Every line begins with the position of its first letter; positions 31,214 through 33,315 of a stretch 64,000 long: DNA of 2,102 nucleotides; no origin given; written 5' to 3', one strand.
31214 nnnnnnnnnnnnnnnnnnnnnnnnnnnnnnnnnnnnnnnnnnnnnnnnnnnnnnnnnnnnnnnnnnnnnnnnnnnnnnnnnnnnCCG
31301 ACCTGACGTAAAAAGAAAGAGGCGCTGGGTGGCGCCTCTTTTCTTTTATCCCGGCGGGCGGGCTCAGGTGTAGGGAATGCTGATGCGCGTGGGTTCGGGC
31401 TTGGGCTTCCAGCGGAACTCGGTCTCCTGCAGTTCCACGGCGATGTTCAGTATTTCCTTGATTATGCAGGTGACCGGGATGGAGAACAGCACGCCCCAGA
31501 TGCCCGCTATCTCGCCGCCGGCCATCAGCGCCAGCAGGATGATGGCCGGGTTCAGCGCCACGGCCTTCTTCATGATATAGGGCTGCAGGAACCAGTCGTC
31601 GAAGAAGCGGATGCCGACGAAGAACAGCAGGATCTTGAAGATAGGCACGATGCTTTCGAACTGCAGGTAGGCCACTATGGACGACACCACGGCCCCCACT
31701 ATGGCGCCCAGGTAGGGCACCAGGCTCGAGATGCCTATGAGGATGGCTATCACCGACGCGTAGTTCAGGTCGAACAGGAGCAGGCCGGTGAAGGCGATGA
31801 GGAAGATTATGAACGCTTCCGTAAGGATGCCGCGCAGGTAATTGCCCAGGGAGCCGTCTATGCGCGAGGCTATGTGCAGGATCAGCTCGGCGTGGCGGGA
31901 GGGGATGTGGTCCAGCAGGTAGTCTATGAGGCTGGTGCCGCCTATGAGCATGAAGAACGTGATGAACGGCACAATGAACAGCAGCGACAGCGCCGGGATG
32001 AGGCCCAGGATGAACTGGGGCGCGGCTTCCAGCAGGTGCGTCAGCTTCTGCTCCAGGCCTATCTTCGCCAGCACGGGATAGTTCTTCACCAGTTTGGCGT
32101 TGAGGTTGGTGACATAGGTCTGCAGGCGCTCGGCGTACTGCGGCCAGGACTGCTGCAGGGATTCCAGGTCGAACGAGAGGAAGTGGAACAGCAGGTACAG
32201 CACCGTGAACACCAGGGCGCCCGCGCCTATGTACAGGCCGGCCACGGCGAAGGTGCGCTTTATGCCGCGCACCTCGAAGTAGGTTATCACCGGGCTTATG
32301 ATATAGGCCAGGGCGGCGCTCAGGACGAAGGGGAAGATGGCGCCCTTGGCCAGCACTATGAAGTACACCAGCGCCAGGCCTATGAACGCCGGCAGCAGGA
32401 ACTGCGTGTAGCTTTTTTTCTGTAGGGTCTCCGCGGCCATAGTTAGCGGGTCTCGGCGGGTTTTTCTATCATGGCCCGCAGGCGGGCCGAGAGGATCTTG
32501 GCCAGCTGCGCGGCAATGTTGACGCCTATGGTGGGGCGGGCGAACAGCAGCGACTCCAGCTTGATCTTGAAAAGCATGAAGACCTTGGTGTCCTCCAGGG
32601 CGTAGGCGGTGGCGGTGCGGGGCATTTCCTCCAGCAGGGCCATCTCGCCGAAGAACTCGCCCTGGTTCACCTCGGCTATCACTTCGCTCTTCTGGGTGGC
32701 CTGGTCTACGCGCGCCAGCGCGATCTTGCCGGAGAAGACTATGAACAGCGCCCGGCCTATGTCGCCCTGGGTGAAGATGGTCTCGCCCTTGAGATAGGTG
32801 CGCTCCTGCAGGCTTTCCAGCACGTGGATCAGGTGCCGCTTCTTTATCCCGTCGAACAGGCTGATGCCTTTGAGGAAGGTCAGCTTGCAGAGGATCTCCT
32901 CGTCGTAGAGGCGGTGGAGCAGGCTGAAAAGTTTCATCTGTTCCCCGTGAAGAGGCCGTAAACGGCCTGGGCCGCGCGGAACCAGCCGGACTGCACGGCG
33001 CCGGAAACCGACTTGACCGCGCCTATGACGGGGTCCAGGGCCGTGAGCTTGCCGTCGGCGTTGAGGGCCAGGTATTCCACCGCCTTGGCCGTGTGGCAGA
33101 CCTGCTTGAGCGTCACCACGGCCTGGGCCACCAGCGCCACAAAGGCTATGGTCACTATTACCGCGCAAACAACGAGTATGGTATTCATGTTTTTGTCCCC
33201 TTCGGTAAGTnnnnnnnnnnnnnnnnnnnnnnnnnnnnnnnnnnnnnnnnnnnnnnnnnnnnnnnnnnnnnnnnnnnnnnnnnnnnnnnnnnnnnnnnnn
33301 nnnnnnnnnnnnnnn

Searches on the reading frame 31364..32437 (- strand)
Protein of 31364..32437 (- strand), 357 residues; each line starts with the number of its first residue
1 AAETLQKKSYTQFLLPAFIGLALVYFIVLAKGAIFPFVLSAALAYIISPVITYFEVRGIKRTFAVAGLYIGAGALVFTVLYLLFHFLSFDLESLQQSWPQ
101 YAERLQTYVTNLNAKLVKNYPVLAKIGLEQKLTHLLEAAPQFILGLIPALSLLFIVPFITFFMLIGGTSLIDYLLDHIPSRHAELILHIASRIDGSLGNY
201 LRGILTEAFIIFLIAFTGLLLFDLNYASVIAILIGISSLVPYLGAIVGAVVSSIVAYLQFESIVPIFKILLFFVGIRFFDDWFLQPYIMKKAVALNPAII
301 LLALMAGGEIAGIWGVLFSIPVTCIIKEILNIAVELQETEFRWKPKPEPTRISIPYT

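Call 7: search_protein_families(library=pfam, proteins=[window:31364-32437:-], max_evalue=0.001)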
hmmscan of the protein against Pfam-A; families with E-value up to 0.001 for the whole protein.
window:31364-32437:- (357 aa): 1 family
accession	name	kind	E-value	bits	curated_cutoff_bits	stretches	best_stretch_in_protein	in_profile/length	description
PF01594.21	AI-2E_transport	-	1.4e-53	182.6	34.3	1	19-331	7-324/327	AI-2E family transporter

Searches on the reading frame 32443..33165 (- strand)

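Call 7: search_protein_families(library=pfam, proteins=[window:32443-33165:-], max_evalue=0.001)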
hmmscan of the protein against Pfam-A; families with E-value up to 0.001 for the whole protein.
window:32443-33165:- (240 aa): 1 family
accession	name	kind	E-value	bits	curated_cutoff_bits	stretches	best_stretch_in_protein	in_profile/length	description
PF00027.35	cNMP_binding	-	9.8e-22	77.2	27.5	1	122-207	2-86/89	Cyclic nucleotide-binding domain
